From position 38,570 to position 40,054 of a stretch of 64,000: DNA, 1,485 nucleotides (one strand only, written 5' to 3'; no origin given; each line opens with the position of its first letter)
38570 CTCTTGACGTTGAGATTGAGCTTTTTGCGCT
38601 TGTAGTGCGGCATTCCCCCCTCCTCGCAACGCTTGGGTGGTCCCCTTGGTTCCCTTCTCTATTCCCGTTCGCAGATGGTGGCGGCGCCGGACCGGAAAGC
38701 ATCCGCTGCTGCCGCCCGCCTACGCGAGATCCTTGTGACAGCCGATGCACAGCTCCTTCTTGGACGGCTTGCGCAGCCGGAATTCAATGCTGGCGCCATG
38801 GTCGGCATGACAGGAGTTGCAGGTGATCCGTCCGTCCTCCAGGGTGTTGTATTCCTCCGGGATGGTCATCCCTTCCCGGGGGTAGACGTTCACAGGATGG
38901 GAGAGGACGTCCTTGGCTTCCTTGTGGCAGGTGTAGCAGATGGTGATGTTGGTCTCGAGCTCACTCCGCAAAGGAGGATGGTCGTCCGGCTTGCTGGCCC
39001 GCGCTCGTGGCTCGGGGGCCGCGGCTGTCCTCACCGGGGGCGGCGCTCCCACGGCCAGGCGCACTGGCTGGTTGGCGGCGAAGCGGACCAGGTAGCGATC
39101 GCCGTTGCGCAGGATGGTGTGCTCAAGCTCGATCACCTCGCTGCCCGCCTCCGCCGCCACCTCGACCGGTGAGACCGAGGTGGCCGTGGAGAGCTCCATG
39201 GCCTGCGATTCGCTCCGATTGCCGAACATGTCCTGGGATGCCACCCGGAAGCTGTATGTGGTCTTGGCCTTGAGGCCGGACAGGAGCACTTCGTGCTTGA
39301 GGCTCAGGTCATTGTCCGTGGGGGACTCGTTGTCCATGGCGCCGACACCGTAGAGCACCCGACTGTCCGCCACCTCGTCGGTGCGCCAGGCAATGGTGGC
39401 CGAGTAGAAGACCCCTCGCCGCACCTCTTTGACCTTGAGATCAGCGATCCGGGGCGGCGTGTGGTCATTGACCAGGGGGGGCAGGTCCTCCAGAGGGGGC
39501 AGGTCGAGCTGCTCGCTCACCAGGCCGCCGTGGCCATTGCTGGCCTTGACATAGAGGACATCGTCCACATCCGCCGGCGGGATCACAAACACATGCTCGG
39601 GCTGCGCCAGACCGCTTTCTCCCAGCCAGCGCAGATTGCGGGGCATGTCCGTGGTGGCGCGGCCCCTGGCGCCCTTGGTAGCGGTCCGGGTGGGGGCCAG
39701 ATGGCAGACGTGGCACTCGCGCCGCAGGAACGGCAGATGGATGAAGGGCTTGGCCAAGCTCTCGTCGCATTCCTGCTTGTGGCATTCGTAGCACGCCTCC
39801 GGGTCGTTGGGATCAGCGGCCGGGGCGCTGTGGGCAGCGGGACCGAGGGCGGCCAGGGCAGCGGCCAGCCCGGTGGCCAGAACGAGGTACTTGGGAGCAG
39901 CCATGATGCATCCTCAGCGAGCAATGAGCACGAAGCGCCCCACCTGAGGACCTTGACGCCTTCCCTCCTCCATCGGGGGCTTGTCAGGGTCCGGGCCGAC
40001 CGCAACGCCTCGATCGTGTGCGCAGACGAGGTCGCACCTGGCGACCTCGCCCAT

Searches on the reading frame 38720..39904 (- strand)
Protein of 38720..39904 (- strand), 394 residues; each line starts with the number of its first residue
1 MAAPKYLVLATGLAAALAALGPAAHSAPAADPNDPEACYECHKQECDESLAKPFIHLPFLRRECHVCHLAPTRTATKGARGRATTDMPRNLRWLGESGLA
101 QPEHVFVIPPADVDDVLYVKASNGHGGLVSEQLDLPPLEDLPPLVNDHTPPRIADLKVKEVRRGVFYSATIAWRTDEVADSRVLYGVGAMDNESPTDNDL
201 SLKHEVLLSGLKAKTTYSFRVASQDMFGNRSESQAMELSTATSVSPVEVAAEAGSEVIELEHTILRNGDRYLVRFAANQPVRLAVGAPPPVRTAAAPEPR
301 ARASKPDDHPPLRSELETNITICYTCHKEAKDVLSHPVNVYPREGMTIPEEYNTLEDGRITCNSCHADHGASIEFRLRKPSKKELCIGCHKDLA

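Call 6: search_protein_families(library=pfam, proteins=[window:38720-39904:-], max_evalue=0.1)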
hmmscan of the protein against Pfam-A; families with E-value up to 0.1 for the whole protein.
window:38720-39904:- (394 aa): 6 families
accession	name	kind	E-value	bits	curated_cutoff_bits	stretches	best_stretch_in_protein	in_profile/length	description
PF09699.15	Paired_CXXCH_1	-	1.2e-10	41.4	20.6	1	361-393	8-39/41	Doubled CXXCH motif (Paired_CXXCH_1)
PF16656.11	Pur_ac_phosph_N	-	2.4e-05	25.3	30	1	168-225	14-82/93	Purple acid Phosphatase, N-terminal domain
PF14537.11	Cytochrom_c3_2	-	0.00026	21.8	25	1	319-391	25-79/79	Cytochrome c3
PF14522.11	Cytochrome_C7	-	0.0016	18.7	24.8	1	317-391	10-67/67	Cytochrome c7 and related cytochrome c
PF00041.27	fn3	-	0.0051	17.4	25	1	196-236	45-81/84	Fibronectin type III domain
PF03264.19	Cytochrom_NNT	-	0.097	12.8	24.1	0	24-79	25-83/174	NapC/NirT cytochrome c family, N-terminal region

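Call 17: search_protein_families(library=ncbifam, proteins=[window:38720-39904:-], max_evalue=0.01)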
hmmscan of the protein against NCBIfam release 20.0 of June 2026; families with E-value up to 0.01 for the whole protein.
window:38720-39904:- (394 aa): 6 families
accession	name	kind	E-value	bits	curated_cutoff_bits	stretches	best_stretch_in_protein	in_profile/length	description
TIGR01905.1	paired_CXXCH_1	subfamily_domain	4.2e-11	42.6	25.2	1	361-393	8-39/41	doubled CXXCH domain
TIGR03508.1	decahem_SO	subfamily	1.2e-07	31.4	192.2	1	316-392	113-176/258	DmsE family decaheme c-type cytochrome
NF041028.1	decahem_GSU2203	exception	0.00033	20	325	1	319-392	147-209/317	GSU2203 family decaheme c-type cytochrome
TIGR03153.1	cytochr_NrfH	equivalog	0.0061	16.6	134.2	0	361-392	104-135/138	cytochrome c nitrite reductase small subunit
NF040968.1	FeS_ExtO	equivalog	0.0091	14.8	200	1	314-391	56-138/416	selenite/tellurite reduction operon b-type cytochrome iron-sulfur cluster-binding subunit ExtO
NF040967.1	cytc_ExtN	equivalog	0.0095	14.8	200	1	314-391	56-138/415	selenite/tellurite reduction operon c-type cytochrome ExtN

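Call 32: search_solved_structures(query=window:38720-39904:-, max_evalue=10)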
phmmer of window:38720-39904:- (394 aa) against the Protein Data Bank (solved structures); distinct sequences matched with E-value up to 10: 12.
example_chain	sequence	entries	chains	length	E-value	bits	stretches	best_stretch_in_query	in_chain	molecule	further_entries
6r2q_A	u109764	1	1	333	0.0064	19.3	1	355-392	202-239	Cystathionine beta-synthase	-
1x5g_A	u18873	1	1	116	0.17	14.6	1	168-230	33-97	Neogenin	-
7y8s_A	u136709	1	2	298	0.32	13.7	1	199-248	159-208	Dscam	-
7y6e_A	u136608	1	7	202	0.35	13.6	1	199-248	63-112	Dscam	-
7u08_A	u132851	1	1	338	0.51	13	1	194-241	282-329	Receptor-type tyrosine-protein phosphatase eta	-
1x5l_A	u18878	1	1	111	0.72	12.6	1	163-244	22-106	Ephrin type-A receptor 8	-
5j7k_A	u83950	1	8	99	0.79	12.4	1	167-232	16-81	FN3con-a-lys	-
9is4_N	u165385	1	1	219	1.5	11.5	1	91-165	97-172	Chlorophyll a-b binding protein, chloroplastic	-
7d0j_P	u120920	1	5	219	1.5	11.5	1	91-165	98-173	Chlorophyll a-b binding protein, chloroplastic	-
7pi0_N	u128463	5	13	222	1.7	11.3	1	90-165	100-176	Chlorophyll a-b binding protein of LHCII type 3, chloroplastic | LHCII M3 | Chlorophyll a-b binding protein of LHCII type I, chloroplastic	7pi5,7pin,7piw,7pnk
6kac_N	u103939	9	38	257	2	11.1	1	91-165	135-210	Chlorophyll a-b binding protein, chloroplastic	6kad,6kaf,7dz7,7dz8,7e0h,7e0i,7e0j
7d0j_S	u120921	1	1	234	2.2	10.9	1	91-165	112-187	Chlorophyll a-b binding protein, chloroplastic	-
